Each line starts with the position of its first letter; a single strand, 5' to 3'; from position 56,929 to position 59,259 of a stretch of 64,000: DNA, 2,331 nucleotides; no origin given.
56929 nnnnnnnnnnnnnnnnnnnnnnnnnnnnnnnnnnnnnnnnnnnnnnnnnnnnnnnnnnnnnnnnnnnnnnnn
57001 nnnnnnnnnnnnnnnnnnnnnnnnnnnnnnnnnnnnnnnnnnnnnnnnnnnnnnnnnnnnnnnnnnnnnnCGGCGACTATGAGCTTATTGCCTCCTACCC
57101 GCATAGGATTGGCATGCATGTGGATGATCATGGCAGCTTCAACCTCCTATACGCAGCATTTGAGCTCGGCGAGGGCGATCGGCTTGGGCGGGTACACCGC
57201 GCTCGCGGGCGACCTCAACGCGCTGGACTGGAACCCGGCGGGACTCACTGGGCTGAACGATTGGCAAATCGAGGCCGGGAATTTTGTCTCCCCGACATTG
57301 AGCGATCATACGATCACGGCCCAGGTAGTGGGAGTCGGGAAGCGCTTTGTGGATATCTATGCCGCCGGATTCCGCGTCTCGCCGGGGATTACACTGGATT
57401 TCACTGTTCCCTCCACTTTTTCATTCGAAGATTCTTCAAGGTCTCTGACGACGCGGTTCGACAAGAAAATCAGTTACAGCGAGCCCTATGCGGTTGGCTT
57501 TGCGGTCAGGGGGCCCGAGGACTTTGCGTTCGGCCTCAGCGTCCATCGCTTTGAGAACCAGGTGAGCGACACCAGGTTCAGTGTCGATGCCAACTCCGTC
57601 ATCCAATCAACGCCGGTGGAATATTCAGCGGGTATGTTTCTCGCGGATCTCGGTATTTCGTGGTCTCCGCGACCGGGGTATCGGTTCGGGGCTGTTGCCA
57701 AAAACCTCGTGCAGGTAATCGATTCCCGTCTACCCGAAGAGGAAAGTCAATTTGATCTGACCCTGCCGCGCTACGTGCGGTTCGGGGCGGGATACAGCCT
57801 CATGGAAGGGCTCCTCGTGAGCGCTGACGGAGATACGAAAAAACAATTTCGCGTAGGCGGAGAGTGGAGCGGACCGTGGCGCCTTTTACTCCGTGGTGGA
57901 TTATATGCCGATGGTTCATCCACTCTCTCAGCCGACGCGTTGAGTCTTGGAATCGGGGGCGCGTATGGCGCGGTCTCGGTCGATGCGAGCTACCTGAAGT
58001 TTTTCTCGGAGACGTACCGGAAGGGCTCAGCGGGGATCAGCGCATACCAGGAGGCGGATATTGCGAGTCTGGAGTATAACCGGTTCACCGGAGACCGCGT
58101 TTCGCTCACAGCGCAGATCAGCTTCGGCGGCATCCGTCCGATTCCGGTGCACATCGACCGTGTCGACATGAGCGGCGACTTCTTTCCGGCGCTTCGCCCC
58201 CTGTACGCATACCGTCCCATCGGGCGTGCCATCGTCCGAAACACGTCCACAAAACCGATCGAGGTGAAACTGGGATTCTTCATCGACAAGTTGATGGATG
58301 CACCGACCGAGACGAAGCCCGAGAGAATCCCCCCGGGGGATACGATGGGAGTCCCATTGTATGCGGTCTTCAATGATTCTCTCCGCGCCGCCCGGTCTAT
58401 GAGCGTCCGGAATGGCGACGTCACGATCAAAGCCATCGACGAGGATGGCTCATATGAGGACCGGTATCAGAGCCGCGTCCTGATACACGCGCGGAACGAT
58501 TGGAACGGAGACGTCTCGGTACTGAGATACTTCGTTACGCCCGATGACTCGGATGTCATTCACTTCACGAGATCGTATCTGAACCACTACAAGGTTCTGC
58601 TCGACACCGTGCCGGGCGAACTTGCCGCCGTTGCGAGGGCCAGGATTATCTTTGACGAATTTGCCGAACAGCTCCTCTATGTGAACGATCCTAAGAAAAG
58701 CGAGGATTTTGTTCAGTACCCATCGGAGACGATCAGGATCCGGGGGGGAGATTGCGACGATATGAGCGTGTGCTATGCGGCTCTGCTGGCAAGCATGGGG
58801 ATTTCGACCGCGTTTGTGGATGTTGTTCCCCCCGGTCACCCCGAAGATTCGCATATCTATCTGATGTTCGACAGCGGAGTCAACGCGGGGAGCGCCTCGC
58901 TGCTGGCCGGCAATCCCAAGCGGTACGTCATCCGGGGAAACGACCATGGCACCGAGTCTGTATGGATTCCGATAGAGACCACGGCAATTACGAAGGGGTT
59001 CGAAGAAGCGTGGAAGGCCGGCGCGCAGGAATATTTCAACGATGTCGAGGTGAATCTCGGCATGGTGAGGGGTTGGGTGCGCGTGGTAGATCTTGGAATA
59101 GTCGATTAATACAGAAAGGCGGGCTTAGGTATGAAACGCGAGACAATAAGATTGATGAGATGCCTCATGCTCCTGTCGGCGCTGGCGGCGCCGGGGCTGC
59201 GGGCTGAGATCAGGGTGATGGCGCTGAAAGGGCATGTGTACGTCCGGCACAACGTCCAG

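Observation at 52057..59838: CHASE2–sigma54-activator one-component sensor next to a candidate sigma54 promoter driving a lipoprotein / OMP-transglutaminase operon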

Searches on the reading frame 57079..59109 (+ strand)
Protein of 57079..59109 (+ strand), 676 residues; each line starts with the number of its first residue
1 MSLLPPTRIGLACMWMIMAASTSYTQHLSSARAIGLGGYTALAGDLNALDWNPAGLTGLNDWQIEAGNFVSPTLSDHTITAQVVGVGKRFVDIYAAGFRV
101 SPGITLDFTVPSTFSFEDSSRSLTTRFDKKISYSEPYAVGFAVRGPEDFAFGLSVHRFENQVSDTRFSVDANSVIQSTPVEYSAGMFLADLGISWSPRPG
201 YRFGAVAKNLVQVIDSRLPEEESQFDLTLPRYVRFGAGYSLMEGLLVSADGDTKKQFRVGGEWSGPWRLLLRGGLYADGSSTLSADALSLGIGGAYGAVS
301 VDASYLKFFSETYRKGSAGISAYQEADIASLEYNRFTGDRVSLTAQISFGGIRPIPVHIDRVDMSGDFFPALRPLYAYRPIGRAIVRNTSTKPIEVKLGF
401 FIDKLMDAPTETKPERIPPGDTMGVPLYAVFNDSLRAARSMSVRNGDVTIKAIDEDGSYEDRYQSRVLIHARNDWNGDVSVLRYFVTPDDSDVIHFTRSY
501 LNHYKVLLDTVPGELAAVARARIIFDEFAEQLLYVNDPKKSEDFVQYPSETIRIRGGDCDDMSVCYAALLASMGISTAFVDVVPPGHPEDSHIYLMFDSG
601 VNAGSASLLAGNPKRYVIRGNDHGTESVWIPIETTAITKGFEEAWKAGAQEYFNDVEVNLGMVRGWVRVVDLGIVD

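Call 3: search_protein_families(library=pfam, proteins=[window:57079-59109:+], max_evalue=0.01)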
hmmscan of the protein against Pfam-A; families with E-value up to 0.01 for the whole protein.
window:57079-59109:+ (676 aa): 3 families
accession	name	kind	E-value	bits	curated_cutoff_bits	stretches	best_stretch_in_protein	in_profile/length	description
PF13729.12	TraF_2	-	0.0001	22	25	1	148-252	155-264/264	F plasmid transfer operon, TraF, protein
PF01841.26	Transglut_core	-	0.0011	19.7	23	1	514-595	11-94/108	Transglutaminase-like superfamily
PF11751.14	PorP_SprF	-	0.003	17.6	22.3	0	139-241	88-187/273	Type IX secretion system membrane protein PorP/SprF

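Call 4: search_protein_families(library=ncbifam, proteins=[window:57079-59109:+], max_evalue=0.01)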
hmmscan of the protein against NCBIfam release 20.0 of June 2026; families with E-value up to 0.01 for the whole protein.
window:57079-59109:+ (676 aa): 1 family
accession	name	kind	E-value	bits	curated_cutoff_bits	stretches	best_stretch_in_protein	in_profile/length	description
NF033709.1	PorV_fam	subfamily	4e-09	36.5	90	1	129-306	182-307/326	PorV/PorQ family protein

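Call 30: search_solved_structures(query=A2, max_evalue=1, show_alignments=2)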
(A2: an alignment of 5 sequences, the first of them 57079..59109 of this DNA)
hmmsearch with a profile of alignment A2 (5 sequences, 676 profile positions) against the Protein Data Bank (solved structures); distinct sequences matched with E-value up to 1: 4.
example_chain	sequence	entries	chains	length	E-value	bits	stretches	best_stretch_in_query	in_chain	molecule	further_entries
4u65_E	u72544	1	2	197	0.0062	18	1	501-593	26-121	Putative cystine protease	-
6h3i_F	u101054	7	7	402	0.065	14.6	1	259-310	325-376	PorV | Type IX secretion system protein PorV domain-containing protein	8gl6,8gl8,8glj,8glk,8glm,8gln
4fgo_A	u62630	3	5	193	0.32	12.3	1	497-575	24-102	Periplasmic protein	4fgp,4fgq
6nfj_B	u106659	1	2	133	0.51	11.7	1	83-127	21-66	Nanobody 30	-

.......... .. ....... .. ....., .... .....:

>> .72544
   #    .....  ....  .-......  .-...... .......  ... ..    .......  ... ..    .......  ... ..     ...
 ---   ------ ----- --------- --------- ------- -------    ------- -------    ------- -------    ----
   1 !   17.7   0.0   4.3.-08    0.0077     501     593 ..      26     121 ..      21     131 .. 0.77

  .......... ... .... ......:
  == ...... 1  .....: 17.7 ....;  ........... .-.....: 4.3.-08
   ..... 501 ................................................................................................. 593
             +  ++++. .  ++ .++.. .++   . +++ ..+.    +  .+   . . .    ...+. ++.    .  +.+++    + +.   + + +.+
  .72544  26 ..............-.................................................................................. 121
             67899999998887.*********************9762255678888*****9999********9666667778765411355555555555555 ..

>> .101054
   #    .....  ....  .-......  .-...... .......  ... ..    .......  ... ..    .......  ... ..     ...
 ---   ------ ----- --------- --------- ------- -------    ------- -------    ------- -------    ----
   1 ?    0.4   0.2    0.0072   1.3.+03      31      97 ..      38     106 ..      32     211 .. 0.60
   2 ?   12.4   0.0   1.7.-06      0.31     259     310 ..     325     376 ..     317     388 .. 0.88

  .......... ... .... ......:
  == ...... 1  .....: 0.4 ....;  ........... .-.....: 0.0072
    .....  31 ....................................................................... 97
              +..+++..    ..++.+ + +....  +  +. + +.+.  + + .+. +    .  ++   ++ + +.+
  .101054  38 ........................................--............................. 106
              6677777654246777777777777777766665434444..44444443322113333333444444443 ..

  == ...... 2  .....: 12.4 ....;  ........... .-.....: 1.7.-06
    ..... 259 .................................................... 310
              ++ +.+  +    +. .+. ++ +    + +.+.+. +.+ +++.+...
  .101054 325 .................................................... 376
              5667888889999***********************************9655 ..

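Call 32: find_homologous_proteins(query=window:57079-59109:+, max_evalue=0.001)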
Query window:57079-59109:+ (676 aa): 113 proteins with E <= 0.001 among 8000 candidates.
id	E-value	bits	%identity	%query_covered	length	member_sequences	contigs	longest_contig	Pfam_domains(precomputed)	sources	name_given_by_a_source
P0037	0.0e+0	1509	100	98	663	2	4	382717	-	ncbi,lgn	-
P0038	0.0e+0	1311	86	98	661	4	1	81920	-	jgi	jgi:hypothetical protein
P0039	0.0e+0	1155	75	98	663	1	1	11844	PF13729.13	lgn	-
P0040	0.0e+0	1141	72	99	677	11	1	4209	-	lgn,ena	-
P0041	0.0e+0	1039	66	98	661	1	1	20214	-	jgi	jgi:hypothetical protein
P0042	0.0e+0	1038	65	97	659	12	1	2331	-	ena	-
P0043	8.4e-250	849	53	100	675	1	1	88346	-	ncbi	-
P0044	3.3e-240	817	53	97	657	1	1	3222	PF11751.15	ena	-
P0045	2.1e-239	815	54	97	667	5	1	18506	-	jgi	jgi:hypothetical protein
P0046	1.7e-238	812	51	100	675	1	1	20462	-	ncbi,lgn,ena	-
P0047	4.2e-226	771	49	99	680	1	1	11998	PF01841.26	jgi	-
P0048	5.4e-225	767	49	99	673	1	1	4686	-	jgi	jgi:hypothetical protein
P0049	2.0e-220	752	50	98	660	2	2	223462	PF01841.26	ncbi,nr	ncbi:MAG: hypothetical protein HY033_04900 [Ignavibacteriae bacterium]|nr:hypothetical protein [Igna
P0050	5.6e-220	750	49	100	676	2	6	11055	PF13729.13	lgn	-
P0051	5.6e-220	750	49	100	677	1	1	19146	-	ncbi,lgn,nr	ncbi:MAG TPA: hypothetical protein VGR15_07815 [Bacteroidota bacterium]|nr:hypothetical protein [Bac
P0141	1.0e-35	142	28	97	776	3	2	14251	-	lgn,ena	-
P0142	4.1e-33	133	27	95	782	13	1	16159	PF14559.13,PF13432.13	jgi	jgi:hypothetical protein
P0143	1.1e-30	125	28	95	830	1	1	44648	-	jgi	jgi:hypothetical protein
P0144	2.4e-27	114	25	95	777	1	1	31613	PF14559.13,PF13431.13,PF13414.13,PF00515.35,PF13424.13,PF13176.13,PF13432.13,PF13428.13,PF13181.13,PF07719.24,PF13374.13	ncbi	ncbi:tetratricopeptide repeat protein [candidate division KSB1 bacterium]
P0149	1.0e-12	66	24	95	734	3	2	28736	-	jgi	-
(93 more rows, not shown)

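Call 40: find_related_loci(query=A3, collection=genome_contigs, flank=10000)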
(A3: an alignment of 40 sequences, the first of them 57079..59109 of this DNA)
Query A3 (676 aa) in genome_contigs; peptide patterns used: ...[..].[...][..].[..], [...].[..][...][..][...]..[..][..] (x = any residue, [..] = any of these).
599 stretches matched a pattern (row limit reached: there are more); 576 encode a relative of the query (tblastn E <= 1e-3); the best 80 are kept; 80 distinct loci.
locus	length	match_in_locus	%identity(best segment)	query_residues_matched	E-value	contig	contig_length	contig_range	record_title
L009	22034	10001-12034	49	1-675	0e+0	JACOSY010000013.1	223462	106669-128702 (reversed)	MAG: Ignavibacteria bacterium isolate NC_groundwater_30_Pr7_B-0.1um_51_131 FFV18_Bp1_scaffold_235658, whole genome shotg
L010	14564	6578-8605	46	1-674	0e+0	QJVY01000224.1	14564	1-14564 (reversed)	MAG: Ignavibacteria bacterium isolate SZUA-254 scaffold_7359, whole genome shotgun sequence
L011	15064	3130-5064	45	26-671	0e+0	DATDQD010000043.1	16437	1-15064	MAG TPA_asm: Bacteroidota bacterium isolate SMAG_U7938 k141_3438852, whole genome shotgun sequence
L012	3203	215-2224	44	1-672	0e+0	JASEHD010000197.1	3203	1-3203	MAG: Bacteroidota bacterium isolate Yes70-14 NODE_197_length_3203_cov_5.017471, whole genome shotgun sequence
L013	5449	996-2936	45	24-672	0e+0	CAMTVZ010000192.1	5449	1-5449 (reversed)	MAG: uncultured Ignavibacteriae bacterium isolate G04_MAG_00013 genome assembly, contig: G04_MAG_00013_000000000058, who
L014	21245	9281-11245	42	16-674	0e+0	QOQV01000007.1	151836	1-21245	MAG: Ignavibacteriae bacterium isolate BY39 NODE_109, whole genome shotgun sequence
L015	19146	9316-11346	49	1-676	0e+0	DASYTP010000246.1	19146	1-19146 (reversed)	MAG TPA_asm: Bacteroidota bacterium isolate SMAG_U4570 k141_407343, whole genome shotgun sequence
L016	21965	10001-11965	43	16-672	0e+0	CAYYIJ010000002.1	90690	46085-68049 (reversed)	MAG TPA_asm: uncultured Chlorobiaceae bacterium isolate SRP257756_co1_228 genome assembly, contig: NODE_79_length_90690_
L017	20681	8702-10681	42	11-672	0e+0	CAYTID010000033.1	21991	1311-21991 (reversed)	MAG TPA_asm: uncultured Ignavibacteriaceae bacterium isolate SRP257756_co1_95 genome assembly, contig: NODE_1839_length_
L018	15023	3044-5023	43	9-672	0e+0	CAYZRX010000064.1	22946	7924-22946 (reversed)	MAG TPA_asm: uncultured Ignavibacteriaceae bacterium isolate SRP214966_co4_379 genome assembly, contig: NODE_1712_length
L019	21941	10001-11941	41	24-674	0e+0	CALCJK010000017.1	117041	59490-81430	MAG: uncultured bacterium isolate H1_Bin_METABAT__173_sub_1 genome assembly, contig: c_000000166759, whole genome shotgu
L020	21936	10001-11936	46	26-671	0e+0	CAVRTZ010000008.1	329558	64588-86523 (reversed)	MAG: uncultured Ignavibacteria bacterium isolate MFD02809.bin.2.75 genome assembly, contig: contig_183321, whole genome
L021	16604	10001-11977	43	12-672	0e+0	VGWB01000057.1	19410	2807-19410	MAG: Ignavibacteria bacterium isolate M_DeepCast_400m_m2_062 M_DeepCast_400m_m2_062_Ga0194112_10004350, whole genome sho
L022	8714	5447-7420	42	11-672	0e+0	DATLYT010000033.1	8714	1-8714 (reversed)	MAG TPA_asm: Bacteroidota bacterium isolate SMAG_U13279 k141_358743, whole genome shotgun sequence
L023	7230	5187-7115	43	26-672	0e+0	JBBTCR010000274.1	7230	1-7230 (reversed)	MAG: Bacteroidota bacterium isolate H43-bin226_1 H43_bin226_1_000000000274, whole genome shotgun sequence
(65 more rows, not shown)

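Call 45: predict_structure(alignment_id=A3)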
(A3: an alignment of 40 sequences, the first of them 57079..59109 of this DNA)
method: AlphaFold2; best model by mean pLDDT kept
length: 676 residues; sequences in the alignment: 40
mean_pLDDT: 84.5   pTM: 0.53
mean pLDDT of the five models: 84.5, 84.3, 84.2, 83.8, 82.7
residues with pLDDT >= 90: 325; 70-90: 266; 50-70: 48; < 50: 37
segments of 3 or more residues with pLDDT < 50: 1-19, 118-126, 351-353, 538-541
pLDDT, mean of each block of 10 residues (from residue 1): 41 41 69 90 90 91 90 68 89 90 84 52 54 93 90 96 76 71 93 91 95 90 85 95 90 92 87 92 90 88 92 76 78 83 87 68 91 89 92 90 95 91 94 88 93 74 92 85 89 94 93 91 91 58 78 85 92 92 83 90 87 86 89 86 93 88 89 63
secondary structure, 60 per line:
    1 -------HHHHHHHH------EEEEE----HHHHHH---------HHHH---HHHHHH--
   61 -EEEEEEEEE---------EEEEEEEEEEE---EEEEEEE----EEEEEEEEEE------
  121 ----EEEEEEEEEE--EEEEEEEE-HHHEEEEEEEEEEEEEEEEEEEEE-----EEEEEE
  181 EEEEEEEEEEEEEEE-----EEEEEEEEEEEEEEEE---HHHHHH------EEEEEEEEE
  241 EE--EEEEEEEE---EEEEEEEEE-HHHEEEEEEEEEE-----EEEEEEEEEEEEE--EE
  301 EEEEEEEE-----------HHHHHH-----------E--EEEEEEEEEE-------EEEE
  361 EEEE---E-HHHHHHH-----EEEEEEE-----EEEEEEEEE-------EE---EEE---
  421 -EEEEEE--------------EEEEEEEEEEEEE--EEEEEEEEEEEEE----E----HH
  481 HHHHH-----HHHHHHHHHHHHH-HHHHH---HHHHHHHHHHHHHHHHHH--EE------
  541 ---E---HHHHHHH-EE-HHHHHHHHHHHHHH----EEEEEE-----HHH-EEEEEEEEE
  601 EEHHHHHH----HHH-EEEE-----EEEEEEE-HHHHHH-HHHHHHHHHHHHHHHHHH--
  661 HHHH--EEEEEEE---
elements in order (helices of 4 or more, strands of 3 or more residues): H8-15 E22-26 H31-36 H46-49 H53-58 E62-70 E80-90 E94-100 E105-114 E125-134 E137-144 E149-169 E175-195 E201-216 H220-225 E232-242 E245-252 E256-264 E269-278 E284-296 E299-308 H320-325 E340-349 E357-364 H370-376 E382-388 E394-402 E415-417 E422-427 E442-454 E457-469 H479-485 H491-503 H505-509 H513-530 H548-554 H559-572 E577-582 E592-602 H603-608 E617-620 E626-632 H634-639 H641-658 H661-664 E667-673
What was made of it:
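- On LapG / bacterial transglutaminase-like cysteine proteinases (C-terminal domain of g3): The domain is fused to a barrel (call 45).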

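Call 49: fold_search(model_id=the predicted structure, library=pdb)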
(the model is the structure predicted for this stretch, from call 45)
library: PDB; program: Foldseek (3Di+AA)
matches with E <= 10: 1205; with E <= 0.001: 116
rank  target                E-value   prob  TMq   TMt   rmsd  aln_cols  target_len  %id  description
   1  2r88_A                5.1e-10  1.00  0.30  0.53  10.2       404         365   14  Crystal structure of the long-chain fatty acid transporter FadL mutant delta S3 kink (released 2008-09-23)
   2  3pgr                  6.3e-10  1.00  0.31  0.52  10.1       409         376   14  Asp348Arg mutant of EcFadL (released 2011-05-25)
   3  2r89_A                7.4e-10  1.00  0.30  0.53  10.3       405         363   13  Crystal structure of the long-chain fatty acid transporter FadL mutant delta N3 (released 2008-09-23)
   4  3dwn_A                2.0e-09  1.00  0.31  0.48  11.0       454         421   12  Crystal structure of the long-chain fatty acid transporter FadL mutant A77E/S100R (released 2008-12-16)
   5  2r8a_A                3.5e-09  1.00  0.28  0.50  10.5       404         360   14  Crystal structure of the long-chain fatty acid transporter FadL mutant delta N8 (released 2008-09-23)
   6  3pf1_A                4.8e-09  1.00  0.31  0.48  11.2       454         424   12  E. coli FadL Asp348Ala mutant (released 2011-05-25)
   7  8gl6_F                5.6e-09  1.00  0.33  0.59   6.2       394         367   15  The Type 9 Secretion System in vitro assembled, RemA-CTD substrate bound complex (released 2024-01-31)
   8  3pgs_A                8.2e-09  1.00  0.31  0.47  11.0       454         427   13  Phe3Gly mutant of EcFadL (released 2011-05-25)
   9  1t16_A                1.6e-08  1.00  0.30  0.45  11.9       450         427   12  Crystal structure of the bacterial fatty acid transporter FadL from Escherichia coli (released 2004-06-15)
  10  3pgu                  1.9e-08  1.00  0.30  0.47  12.9       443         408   12  Phe3Glu mutant of EcFadL (released 2011-05-25)
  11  3dwo                  3.8e-08  1.00  0.29  0.43  12.3       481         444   12  Crystal structure of a Pseudomonas aeruginosa FadL homologue (released 2008-12-16)
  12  2r4l_A                4.5e-08  1.00  0.32  0.50   9.6       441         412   13  Crystal structure of the long-chain fatty acid transporter FadL mutant P34A (released 2008-09-16)
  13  3pgs_B                5.0e-08  1.00  0.30  0.46  11.9       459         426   12  Phe3Gly mutant of EcFadL (released 2011-05-25)
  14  2r4o_A                5.3e-08  1.00  0.31  0.47  10.8       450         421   13  Crystal structure of the long-chain fatty acid transporter FadL mutant delta NPA (released 2008-09-16)
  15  2r4l_B                1.0e-07  1.00  0.31  0.48  10.8       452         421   12  Crystal structure of the long-chain fatty acid transporter FadL mutant P34A (released 2008-09-16)
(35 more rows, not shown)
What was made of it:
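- On PorV/PorQ family outer-membrane barrels (N-terminal domain of g3): Foldseek gives E down to 5e-10 (call 49).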

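Call 96: find_encoding_contigs(protein=P0143, flank=10000, max_places=2)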
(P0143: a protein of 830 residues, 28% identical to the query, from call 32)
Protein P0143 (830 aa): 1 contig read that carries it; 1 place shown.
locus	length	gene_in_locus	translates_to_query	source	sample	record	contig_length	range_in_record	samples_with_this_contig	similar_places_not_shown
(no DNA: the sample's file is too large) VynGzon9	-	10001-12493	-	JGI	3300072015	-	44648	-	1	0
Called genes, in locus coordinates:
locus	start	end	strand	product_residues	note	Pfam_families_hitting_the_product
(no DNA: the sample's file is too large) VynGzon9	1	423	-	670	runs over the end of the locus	PF13860:FlgD_ig (weak)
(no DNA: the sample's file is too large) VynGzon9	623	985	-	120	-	PF00355:Rieske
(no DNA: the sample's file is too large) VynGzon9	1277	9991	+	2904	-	PF13229:Beta_helix, PF13229:Beta_helix, PF13229:Beta_helix, PF13229:Beta_helix, PF05048:NosD, PF13229:Beta_helix, PF05048:NosD, PF13229:Beta_helix, +11 more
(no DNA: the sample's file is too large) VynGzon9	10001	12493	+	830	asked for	-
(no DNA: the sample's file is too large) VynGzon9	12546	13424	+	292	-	-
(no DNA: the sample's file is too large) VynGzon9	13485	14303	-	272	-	PF00149:Metallophos, PF12850:Metallophos_2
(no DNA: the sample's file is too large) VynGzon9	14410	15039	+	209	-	PF00485:PRK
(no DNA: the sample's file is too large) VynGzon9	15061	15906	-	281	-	PF00140:Sigma70_r1_2, PF04542:Sigma70_r2, PF04539:Sigma70_r3 (weak), PF04545:Sigma70_r4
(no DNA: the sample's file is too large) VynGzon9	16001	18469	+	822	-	PF13432:TPR_16 (weak)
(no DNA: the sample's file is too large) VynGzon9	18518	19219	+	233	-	PF02517:Rce1-like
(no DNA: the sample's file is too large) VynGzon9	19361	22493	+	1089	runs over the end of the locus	-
